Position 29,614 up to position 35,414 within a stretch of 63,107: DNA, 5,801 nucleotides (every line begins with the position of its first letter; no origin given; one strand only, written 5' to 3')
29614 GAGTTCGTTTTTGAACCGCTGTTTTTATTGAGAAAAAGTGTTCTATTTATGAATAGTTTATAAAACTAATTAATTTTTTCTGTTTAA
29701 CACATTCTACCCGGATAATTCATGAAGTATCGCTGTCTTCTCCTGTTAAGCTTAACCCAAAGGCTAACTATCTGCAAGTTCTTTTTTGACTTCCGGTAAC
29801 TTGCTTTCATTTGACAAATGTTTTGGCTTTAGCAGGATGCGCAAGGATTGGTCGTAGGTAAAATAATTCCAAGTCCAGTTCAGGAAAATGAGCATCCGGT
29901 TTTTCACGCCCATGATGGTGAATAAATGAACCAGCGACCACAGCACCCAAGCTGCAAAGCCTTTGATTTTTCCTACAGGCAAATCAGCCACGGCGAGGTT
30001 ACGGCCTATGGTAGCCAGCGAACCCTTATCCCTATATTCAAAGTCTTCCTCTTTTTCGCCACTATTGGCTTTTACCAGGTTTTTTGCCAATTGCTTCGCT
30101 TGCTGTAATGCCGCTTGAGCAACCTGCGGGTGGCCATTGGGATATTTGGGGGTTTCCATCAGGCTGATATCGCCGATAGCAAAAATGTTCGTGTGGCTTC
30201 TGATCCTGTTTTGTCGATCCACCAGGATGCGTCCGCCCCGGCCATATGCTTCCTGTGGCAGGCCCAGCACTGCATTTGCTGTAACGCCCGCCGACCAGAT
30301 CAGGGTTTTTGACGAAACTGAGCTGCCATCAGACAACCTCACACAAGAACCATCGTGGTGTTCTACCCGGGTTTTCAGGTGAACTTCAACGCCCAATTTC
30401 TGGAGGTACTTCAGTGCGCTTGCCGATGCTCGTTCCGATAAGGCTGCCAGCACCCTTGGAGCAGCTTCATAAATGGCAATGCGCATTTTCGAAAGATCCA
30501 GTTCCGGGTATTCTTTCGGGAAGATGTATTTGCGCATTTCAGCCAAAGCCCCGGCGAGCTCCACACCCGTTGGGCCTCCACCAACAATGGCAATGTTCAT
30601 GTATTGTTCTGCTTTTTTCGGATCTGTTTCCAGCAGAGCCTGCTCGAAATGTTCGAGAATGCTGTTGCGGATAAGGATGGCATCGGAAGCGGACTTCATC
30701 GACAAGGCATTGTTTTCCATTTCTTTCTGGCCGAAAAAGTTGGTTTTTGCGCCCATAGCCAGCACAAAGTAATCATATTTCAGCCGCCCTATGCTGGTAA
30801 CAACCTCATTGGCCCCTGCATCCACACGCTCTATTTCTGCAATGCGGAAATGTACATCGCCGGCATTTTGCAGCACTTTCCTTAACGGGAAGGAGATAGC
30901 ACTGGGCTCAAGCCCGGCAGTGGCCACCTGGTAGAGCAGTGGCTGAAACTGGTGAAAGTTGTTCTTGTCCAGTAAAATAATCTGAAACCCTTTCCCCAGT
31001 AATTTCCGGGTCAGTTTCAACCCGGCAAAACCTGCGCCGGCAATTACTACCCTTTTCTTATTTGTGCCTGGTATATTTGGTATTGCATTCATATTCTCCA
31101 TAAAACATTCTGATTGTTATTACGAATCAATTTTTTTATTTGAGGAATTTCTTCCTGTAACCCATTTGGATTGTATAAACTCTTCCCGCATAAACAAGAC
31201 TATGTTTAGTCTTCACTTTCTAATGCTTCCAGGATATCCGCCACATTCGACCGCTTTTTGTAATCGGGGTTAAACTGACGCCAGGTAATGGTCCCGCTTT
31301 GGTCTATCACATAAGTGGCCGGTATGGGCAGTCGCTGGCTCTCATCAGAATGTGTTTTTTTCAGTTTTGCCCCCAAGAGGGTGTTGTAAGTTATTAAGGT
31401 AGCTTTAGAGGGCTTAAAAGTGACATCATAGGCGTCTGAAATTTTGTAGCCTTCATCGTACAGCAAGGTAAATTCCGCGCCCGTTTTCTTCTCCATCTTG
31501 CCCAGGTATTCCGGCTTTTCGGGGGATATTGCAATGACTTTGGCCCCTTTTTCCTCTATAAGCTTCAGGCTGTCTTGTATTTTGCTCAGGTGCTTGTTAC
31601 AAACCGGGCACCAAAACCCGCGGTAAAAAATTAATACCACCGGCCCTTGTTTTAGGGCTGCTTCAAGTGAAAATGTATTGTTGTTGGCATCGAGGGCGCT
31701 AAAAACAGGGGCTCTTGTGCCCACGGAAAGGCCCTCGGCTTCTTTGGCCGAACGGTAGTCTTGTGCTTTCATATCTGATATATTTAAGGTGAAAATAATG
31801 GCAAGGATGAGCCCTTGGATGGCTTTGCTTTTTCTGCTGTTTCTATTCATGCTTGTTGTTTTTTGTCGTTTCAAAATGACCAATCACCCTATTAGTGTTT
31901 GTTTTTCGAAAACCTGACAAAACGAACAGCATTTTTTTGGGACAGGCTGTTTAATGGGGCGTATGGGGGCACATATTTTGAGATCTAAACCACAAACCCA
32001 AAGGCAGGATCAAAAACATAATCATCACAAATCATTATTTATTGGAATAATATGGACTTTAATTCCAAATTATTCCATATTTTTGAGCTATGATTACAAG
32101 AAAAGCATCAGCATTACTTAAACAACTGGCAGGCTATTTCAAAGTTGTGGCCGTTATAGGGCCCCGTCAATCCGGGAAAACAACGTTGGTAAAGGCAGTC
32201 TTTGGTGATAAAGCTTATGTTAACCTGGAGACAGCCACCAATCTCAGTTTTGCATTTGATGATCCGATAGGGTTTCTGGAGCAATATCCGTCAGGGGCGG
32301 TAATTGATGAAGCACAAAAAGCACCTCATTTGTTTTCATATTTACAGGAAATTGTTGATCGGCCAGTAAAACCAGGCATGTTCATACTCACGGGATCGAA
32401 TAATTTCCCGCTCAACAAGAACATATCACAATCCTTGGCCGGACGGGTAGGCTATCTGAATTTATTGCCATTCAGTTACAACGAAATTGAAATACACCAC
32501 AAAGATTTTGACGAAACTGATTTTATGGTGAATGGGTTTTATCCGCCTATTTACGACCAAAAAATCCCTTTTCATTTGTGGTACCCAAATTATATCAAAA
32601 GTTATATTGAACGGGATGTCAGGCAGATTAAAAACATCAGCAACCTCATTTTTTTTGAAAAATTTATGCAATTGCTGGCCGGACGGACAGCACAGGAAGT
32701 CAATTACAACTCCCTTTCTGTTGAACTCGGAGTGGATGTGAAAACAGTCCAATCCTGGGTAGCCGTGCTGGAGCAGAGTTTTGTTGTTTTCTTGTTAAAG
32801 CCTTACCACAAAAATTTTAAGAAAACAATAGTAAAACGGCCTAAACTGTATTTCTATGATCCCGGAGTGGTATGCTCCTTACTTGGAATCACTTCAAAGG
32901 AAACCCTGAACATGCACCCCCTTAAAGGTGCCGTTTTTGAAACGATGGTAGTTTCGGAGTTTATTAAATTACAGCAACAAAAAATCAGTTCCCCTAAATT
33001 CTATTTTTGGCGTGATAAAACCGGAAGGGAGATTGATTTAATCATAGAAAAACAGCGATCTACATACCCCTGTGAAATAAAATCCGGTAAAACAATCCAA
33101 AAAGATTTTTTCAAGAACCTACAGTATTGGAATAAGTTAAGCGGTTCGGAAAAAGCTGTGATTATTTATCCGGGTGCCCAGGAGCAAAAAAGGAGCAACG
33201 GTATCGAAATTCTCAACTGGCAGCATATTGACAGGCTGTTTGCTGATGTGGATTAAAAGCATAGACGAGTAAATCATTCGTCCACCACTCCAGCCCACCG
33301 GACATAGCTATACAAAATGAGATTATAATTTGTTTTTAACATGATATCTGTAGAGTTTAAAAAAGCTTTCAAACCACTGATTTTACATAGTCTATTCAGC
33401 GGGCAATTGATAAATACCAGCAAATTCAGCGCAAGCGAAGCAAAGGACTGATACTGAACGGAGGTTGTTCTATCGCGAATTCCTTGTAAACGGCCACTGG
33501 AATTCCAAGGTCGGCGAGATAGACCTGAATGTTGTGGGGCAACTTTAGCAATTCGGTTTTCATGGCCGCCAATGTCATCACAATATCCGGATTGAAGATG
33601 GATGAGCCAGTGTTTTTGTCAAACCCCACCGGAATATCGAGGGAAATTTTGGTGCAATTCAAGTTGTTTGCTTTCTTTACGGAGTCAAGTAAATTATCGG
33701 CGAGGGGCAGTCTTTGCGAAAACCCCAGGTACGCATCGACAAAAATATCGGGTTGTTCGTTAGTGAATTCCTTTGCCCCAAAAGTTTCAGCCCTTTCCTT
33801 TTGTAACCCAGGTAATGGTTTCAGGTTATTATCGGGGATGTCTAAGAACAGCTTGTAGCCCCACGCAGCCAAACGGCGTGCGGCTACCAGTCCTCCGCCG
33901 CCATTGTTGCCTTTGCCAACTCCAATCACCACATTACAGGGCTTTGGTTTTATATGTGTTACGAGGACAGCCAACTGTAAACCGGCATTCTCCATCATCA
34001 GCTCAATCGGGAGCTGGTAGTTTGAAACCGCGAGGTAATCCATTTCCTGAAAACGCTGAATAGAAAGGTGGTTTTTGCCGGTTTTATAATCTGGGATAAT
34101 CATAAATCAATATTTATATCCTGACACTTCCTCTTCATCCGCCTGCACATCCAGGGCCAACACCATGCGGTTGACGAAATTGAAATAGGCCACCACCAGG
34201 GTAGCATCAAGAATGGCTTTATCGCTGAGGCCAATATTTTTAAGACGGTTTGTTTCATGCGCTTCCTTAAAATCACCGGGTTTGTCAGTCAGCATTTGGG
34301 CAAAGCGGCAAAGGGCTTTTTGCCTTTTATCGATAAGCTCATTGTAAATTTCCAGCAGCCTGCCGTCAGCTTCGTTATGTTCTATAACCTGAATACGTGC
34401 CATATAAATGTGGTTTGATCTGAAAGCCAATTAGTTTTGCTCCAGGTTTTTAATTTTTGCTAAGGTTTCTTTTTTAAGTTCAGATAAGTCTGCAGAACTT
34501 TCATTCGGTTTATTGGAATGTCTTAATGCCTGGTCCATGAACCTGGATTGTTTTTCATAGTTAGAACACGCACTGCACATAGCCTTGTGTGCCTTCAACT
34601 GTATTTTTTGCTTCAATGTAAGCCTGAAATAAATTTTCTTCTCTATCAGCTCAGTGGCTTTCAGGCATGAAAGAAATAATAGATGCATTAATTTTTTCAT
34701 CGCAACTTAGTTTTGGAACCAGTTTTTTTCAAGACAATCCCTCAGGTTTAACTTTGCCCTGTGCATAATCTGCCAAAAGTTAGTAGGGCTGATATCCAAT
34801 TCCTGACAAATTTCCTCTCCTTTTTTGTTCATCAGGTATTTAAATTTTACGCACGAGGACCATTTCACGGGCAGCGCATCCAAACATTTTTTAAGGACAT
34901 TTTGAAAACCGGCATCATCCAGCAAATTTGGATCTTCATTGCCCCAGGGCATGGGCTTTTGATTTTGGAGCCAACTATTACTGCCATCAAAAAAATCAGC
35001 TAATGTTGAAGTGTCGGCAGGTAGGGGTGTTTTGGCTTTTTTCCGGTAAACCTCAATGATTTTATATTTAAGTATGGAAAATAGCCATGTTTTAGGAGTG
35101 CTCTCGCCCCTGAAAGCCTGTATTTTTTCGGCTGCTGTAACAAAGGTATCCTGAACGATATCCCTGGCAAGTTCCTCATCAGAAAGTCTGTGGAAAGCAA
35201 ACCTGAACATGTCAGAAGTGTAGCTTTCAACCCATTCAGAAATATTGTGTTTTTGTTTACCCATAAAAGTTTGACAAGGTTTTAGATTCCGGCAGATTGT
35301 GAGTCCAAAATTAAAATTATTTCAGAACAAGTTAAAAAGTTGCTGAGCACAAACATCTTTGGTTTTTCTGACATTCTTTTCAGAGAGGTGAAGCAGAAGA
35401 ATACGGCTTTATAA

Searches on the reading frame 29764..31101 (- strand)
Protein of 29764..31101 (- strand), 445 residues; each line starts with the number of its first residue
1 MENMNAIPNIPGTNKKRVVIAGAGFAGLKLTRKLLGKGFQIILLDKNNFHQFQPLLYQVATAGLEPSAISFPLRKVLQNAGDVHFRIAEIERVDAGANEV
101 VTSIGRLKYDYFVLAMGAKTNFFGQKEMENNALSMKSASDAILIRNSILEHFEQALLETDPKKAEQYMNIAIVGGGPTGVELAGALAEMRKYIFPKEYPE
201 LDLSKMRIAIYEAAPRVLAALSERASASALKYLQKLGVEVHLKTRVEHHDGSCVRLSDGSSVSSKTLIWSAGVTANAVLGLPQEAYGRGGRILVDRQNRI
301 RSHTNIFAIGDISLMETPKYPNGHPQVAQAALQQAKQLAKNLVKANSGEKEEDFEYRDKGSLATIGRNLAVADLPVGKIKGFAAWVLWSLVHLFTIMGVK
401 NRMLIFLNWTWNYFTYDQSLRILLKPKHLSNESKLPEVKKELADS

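Call 3: search_protein_families(library=pfam, proteins=[window:29764-31101:-], max_evalue=0.01)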
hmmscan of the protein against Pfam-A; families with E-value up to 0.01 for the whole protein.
window:29764-31101:- (445 aa): 9 families
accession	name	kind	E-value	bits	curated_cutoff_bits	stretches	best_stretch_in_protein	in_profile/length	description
PF07992.20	Pyr_redox_2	-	2e-42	146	26.1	1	17-335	2-291/291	Pyridine nucleotide-disulphide oxidoreductase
PF22366.1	NDH2_C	-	3.8e-11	43.4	27.7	1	359-414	2-58/62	NDH2 C-terminal domain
PF00070.33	Pyr_redox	-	1.1e-09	39.1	22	1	169-251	1-68/82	Pyridine nucleotide-disulphide oxidoreductase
PF01266.30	DAO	-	4.7e-08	33.4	27.9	0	17-47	1-31/353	FAD dependent oxidoreductase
PF13454.12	NAD_binding_9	-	5.9e-05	23.5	21.8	0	171-216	1-35/155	FAD-NAD(P)-binding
PF01494.25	FAD_binding_3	-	0.00012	21.9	22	0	17-48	3-34/349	FAD binding domain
PF13450.12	NAD_binding_8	-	0.0012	19.5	21.9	0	20-48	1-29/68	NAD(P)-binding Rossmann-like domain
PF03486.20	HI0933_like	-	0.0042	17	50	0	17-48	2-33/244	HI0933-like protein Rossmann domain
PF01262.27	AlaDh_PNT_C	-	0.0051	16.7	23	0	4-48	17-61/214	Alanine dehydrogenase/PNT, C-terminal domain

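Call 4: search_protein_families(library=ncbifam, proteins=[window:29764-31101:-], max_evalue=0.001)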
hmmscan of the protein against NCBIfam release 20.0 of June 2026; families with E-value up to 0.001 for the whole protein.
window:29764-31101:- (445 aa): 37 families (the best 25 are shown)
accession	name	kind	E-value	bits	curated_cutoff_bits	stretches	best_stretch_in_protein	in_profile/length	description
TIGR03169.1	Nterm_to_SelD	hypoth_equivalog_domain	1.2e-25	90.6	310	1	77-386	63-352/365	pyridine nucleotide-disulfide oxidoreductase family protein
TIGR04369.1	fusion_not_SelD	hypoth_equivalog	7.8e-15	54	700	2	41-188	27-163/701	oxidoreductase/SelD-related fusion protein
NF003437.0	PRK04965.1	equivalog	2.2e-14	53.3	392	1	16-345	3-302/378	NADH:flavorubredoxin reductase NorW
NF042949.2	3PPDioc_HcaD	equivalog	4.3e-13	48.8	450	1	16-354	2-317/386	3-phenylpropionate/cinnamic acid dioxygenase ferredoxin--NAD(+) reductase subunit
NF049943.1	SQR_III_seleno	exception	3e-11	42.8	525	1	16-121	1-109/406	type III sulfide quinone reductase, selenoprotein subtype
TIGR01350.1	lipoamide_DH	equivalog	5.4e-11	41.9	408.8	1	165-347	168-334/461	dihydrolipoyl dehydrogenase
NF007123.0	PRK09564.1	equivalog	1.3e-09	37.3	458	0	159-344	141-316/444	CoA-disulfide reductase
TIGR03385.1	CoA_CoA_reduc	equivalog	3e-09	36.2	578.8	1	108-314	103-284/439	CoA-disulfide reductase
TIGR02374.1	nitri_red_nirB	equivalog_domain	4e-09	35.4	578.35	1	18-342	1-302/794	nitrite reductase large subunit NirB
NF007286.0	PRK09754.1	equivalog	4.2e-09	35.6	447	1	16-318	4-282/400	phenylpropionate dioxygenase ferredoxin reductase subunit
NF046103.1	NOXase_Strep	equivalog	7.3e-09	35.1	600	1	147-313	127-281/442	H2O-forming NADH oxidase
NF045599.1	bili_reduct_long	exception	2.9e-08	32.4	750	1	11-254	377-576/641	bilirubin reductase, long form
NF003585.0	PRK05249.1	equivalog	3.7e-08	32.4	465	1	206-353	200-344/464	Si-specific NAD(P)(+) transhydrogenase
NF041087.1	bile_acid_BaiCD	equivalog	4.1e-07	28.5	825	1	12-193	377-529/642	bile acid Fe-S flavoenzyme BaiCD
TIGR02032.1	GG-red-SF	subfamily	1.4e-06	28.3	158.8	1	18-120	3-104/297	geranylgeranyl reductase family protein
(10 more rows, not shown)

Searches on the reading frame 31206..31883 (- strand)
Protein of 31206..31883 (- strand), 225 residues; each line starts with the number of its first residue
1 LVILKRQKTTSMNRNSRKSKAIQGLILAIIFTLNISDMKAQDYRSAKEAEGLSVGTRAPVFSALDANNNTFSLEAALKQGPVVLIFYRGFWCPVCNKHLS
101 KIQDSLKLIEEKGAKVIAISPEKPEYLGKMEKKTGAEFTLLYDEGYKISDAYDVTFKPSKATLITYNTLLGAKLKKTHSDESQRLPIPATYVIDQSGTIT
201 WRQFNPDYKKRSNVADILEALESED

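Call 3: search_protein_families(library=pfam, proteins=[window:31206-31883:-], max_evalue=0.01)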
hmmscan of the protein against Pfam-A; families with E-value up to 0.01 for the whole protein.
window:31206-31883:- (225 aa): 4 families
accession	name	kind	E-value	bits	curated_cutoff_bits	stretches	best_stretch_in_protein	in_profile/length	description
PF00578.27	AhpC-TSA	-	3e-28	98.7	26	1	54-201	1-123/124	AhpC/TSA family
PF08534.16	Redoxin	-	1e-21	77.8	26.6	1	54-218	2-148/148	Redoxin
PF13911.12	AhpC-TSA_2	-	0.00077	20.3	27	1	103-202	3-109/114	AhpC/TSA antioxidant enzyme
PF13905.12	Thioredoxin_8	-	0.005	17.6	27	0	82-198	3-93/94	Thioredoxin-like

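Call 4: search_protein_families(library=ncbifam, proteins=[window:31206-31883:-], max_evalue=0.001)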
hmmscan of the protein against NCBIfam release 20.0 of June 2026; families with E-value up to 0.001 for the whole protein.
window:31206-31883:- (225 aa): 6 families
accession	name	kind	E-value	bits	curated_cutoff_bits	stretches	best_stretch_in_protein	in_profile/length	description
NF002854.0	PRK03147.1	subfamily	1.2e-14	54.6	170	1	45-160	29-143/176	thiol-disulfide oxidoreductase ResA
NF006960.0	PRK09437.1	equivalog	1.3e-14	54.4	140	1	52-154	4-105/156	thioredoxin-dependent thiol peroxidase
NF040769.1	SelL_rel_redox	subfamily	9.1e-14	51.5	120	1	58-220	3-172/173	SelL-related redox protein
TIGR00385.1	dsbE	subfamily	3.2e-05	23.6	123.15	0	44-120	26-99/173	DsbE family thiol:disulfide interchange protein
NF040737.1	peroxi_PrxU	equivalog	3.8e-05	23.5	270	1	41-154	25-147/233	thioredoxin-dependent peroxiredoxin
TIGR02661.1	MauD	equivalog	4.8e-05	22.9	188.6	1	50-157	44-143/189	methylamine dehydrogenase accessory protein MauD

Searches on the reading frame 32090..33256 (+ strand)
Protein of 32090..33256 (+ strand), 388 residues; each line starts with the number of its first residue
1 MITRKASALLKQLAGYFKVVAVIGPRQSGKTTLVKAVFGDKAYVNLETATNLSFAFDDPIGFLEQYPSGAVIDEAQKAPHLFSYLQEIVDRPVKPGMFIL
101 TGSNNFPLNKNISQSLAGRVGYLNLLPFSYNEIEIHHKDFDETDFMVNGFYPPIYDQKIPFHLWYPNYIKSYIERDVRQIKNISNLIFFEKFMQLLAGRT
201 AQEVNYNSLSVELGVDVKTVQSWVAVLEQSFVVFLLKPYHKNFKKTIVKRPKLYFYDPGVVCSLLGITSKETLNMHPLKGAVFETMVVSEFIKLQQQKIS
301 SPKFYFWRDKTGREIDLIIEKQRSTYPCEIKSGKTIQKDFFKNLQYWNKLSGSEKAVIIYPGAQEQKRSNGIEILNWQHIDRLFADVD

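Call 65: search_protein_families(library=pfam, proteins=[window:32090-33256:+], max_evalue=0.0001)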
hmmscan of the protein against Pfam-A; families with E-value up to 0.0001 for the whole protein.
window:32090-33256:+ (388 aa): 2 families
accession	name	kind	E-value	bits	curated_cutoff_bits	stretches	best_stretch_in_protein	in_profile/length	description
PF13635.12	DUF4143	-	1.1e-49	168.6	28.1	1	174-333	1-160/160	Domain of unknown function (DUF4143)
PF13173.12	AAA_14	-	3.1e-26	92.4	27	1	18-133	3-128/129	AAA domain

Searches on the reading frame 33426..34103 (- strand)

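Call 65: search_protein_families(library=pfam, proteins=[window:33426-34103:-], max_evalue=0.0001)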
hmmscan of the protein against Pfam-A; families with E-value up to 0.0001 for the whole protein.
window:33426-34103:- (225 aa): 1 family
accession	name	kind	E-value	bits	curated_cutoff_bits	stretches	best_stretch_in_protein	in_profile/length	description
PF03853.21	YjeF_N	-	2.6e-26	93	24.9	1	36-183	4-168/169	YjeF-related protein N-terminus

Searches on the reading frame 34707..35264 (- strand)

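Call 65: search_protein_families(library=pfam, proteins=[window:34707-35264:-], max_evalue=0.0001)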
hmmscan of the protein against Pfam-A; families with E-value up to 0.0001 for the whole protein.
window:34707-35264:- (185 aa): 2 families
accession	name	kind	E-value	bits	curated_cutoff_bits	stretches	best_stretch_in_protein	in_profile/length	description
PF04542.20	Sigma70_r2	-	1.3e-12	47.8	24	1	12-78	2-70/71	Sigma-70 region 2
PF08281.18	Sigma70_r4_2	-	2.2e-06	27.6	25.7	1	124-173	4-53/54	Sigma-70, region 4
